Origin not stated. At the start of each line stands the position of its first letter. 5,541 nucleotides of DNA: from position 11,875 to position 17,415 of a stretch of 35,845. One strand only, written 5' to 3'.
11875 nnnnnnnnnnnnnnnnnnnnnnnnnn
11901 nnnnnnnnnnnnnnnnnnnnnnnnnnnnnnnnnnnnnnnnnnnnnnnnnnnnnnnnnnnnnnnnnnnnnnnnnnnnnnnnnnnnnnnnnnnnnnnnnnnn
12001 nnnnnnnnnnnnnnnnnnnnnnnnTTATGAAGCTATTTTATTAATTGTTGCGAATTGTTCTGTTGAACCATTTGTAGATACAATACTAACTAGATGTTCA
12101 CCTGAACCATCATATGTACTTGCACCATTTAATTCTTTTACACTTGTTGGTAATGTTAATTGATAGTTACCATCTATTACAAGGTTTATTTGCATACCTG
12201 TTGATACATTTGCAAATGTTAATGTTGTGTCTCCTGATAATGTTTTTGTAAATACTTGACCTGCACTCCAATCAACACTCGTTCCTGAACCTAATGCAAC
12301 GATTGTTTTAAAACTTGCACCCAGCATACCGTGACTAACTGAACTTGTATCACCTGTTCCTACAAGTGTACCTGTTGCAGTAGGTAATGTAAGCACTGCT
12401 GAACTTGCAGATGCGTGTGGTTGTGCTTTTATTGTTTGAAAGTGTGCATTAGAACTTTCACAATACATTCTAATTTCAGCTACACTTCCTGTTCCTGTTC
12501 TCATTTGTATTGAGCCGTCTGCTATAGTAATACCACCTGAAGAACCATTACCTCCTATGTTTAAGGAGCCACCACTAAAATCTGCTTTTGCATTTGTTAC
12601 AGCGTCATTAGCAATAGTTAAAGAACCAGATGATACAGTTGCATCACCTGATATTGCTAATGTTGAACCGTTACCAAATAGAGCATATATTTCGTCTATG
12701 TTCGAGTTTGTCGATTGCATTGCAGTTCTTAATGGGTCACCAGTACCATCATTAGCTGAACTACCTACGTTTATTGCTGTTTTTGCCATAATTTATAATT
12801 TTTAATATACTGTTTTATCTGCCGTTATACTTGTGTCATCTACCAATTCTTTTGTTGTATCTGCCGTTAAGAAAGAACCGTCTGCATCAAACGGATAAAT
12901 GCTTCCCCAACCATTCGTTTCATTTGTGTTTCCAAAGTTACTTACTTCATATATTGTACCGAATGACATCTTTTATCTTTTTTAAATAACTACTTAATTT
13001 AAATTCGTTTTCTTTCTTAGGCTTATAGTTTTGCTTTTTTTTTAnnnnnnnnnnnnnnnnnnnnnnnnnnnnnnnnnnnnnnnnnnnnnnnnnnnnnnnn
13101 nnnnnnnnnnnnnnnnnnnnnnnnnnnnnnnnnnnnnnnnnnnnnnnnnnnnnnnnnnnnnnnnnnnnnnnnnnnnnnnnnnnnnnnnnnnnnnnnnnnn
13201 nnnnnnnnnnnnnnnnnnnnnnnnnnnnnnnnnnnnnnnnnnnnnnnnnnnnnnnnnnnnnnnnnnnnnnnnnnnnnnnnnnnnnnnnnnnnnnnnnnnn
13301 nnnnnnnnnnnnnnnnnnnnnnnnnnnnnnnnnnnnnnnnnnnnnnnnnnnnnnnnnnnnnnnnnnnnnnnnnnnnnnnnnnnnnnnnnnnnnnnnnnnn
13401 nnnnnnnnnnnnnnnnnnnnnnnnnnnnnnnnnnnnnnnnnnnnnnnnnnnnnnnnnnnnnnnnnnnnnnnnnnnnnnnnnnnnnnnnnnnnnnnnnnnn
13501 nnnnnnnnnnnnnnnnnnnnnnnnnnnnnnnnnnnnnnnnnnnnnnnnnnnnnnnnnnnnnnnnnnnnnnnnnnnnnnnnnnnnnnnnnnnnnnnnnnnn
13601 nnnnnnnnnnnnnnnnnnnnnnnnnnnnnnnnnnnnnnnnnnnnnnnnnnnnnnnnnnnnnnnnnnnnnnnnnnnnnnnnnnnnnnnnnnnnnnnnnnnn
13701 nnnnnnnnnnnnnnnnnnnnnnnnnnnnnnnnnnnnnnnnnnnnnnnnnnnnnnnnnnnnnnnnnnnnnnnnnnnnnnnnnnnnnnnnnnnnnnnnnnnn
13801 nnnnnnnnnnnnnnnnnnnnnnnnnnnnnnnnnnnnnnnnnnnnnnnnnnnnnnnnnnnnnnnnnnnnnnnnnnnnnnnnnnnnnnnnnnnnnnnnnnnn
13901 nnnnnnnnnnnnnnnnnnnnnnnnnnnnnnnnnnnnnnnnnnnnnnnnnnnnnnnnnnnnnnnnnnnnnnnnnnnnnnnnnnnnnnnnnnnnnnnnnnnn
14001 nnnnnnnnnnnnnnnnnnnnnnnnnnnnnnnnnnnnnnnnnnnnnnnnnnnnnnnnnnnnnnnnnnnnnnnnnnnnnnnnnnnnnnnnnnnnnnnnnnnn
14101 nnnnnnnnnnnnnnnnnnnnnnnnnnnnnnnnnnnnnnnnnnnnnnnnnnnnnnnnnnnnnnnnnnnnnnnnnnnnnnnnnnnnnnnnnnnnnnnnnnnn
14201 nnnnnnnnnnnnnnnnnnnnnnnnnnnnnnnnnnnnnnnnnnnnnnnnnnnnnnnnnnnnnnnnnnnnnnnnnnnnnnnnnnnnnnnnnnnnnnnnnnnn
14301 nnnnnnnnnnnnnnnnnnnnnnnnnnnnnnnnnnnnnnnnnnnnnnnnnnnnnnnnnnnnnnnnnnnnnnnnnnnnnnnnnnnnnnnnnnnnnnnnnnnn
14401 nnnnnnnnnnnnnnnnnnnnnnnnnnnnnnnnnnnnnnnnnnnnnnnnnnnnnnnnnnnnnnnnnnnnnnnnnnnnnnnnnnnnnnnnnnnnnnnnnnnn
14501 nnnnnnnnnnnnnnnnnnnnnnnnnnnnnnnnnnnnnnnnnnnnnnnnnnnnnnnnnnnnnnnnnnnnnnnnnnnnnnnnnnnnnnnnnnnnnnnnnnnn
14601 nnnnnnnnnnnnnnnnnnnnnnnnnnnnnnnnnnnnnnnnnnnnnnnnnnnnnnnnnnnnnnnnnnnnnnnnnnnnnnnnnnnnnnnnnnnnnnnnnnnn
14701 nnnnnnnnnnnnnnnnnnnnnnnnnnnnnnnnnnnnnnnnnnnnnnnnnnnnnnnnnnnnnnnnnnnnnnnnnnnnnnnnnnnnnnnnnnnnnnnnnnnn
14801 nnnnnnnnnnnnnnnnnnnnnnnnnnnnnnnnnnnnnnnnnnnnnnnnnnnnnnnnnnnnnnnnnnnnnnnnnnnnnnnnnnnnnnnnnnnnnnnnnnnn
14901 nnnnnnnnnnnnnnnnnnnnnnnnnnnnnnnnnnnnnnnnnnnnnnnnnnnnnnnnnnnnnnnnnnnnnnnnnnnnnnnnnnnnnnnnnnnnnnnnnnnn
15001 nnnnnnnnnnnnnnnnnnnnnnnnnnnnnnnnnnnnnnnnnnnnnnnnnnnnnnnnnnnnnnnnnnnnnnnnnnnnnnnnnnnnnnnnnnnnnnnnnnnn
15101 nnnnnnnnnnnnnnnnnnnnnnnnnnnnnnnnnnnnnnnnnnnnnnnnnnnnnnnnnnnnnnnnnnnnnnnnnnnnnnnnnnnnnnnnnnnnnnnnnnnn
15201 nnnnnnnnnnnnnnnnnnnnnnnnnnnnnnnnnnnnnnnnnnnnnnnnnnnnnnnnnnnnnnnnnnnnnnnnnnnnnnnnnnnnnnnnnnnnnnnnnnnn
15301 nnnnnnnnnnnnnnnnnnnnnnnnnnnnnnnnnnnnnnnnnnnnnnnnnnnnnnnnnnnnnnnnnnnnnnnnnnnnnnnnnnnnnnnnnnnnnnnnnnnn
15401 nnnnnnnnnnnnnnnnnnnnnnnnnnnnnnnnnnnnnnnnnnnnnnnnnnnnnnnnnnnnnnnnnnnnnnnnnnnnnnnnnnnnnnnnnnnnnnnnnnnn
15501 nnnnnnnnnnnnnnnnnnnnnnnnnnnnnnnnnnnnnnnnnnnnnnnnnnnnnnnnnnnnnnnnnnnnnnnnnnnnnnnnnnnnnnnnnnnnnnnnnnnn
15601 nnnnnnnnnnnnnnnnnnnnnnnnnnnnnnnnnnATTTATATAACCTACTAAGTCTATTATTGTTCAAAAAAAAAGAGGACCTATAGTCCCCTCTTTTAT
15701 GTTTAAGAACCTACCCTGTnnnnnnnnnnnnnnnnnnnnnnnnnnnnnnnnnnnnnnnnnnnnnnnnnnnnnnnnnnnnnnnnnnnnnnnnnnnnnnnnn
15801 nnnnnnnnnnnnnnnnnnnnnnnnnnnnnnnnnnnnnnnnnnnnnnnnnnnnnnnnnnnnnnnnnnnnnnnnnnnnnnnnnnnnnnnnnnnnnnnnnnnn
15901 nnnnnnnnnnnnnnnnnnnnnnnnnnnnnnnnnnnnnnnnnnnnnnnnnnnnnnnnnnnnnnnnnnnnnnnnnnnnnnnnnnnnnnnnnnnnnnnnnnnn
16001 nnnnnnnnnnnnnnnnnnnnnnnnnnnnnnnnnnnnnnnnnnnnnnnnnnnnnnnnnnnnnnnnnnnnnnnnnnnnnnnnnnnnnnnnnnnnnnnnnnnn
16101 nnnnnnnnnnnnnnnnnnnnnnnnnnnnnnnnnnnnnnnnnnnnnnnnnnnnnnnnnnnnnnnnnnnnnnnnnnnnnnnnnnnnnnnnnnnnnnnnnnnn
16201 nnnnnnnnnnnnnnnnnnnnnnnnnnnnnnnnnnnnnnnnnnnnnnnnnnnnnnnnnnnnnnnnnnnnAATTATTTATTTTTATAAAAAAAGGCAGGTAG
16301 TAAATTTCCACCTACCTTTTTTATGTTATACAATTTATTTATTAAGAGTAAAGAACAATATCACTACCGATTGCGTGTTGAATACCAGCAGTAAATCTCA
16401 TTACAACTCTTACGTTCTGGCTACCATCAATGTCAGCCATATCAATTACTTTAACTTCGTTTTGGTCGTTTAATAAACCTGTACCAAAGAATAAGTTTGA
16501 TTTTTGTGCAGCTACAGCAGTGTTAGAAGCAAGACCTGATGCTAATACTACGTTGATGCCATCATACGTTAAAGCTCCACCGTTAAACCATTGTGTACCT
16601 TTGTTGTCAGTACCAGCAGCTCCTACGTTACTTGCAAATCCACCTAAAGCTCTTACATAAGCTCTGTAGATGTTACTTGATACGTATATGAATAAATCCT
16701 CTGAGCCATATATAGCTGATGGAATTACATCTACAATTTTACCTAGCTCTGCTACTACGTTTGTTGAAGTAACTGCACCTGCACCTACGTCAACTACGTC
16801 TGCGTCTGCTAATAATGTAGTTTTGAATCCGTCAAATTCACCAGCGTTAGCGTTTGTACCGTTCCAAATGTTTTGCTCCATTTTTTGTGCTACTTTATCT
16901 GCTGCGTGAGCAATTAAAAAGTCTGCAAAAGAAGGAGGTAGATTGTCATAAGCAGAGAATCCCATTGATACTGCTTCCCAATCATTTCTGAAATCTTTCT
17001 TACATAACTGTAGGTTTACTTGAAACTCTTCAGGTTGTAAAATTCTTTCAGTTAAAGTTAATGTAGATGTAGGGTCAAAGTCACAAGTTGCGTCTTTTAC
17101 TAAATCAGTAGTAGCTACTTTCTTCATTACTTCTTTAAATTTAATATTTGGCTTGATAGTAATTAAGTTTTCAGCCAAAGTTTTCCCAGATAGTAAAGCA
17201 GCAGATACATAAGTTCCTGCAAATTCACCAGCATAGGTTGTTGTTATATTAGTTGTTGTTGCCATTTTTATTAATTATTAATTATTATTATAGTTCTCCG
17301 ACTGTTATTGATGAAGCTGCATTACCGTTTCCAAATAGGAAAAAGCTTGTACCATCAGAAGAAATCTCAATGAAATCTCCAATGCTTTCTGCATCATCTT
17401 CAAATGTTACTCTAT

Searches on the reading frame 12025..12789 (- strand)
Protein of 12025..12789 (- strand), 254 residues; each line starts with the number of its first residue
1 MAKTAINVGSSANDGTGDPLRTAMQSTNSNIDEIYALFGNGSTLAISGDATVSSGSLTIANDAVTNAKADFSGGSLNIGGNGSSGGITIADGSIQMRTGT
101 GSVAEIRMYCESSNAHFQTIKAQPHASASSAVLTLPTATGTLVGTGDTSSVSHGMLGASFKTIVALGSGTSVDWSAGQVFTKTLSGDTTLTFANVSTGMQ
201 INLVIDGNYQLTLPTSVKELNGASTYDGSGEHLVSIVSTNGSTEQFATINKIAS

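Call 13: search_protein_families(library=phrogs, proteins=[window:12025-12789:-], max_evalue=0.001)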
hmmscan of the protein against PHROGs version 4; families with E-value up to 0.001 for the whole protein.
window:12025-12789:- (254 aa): 3 families
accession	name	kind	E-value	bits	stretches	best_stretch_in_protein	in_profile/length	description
phrog_677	-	tail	8.2e-12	46.2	1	1-152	1-118/412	baseplate wedge tail fiber protein connector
phrog_8859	-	unknown function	3.7e-07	30.4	1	1-61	1-59/400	-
phrog_958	-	tail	1.6e-06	27.8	1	3-48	2-47/606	baseplate wedge subunit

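Call 14: search_protein_families(library=pfam, proteins=[window:12025-12789:-], max_evalue=0.001)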
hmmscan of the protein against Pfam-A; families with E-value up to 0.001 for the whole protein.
window:12025-12789:- (254 aa): 1 family
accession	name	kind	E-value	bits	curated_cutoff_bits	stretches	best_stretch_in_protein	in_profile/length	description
PF07880.17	T4_gp9_10_N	-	0.00043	20.8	25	1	3-152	1-149/175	Bacteriophage T4 gp9/10-like protein, N-terminal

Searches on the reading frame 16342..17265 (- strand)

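Call 13: search_protein_families(library=phrogs, proteins=[window:16342-17265:-], max_evalue=0.001)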
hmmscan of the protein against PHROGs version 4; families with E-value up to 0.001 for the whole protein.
window:16342-17265:- (307 aa): 2 families
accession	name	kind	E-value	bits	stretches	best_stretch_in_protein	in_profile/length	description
phrog_11320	-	unknown function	2.4e-49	169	1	1-307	1-305/324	-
phrog_1623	-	head and packaging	1e-07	32.6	1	112-296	117-290/305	virion structural protein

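Call 14: search_protein_families(library=pfam, proteins=[window:16342-17265:-], max_evalue=0.001)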
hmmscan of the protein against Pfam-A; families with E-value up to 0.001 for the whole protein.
window:16342-17265:- (307 aa): 0 families
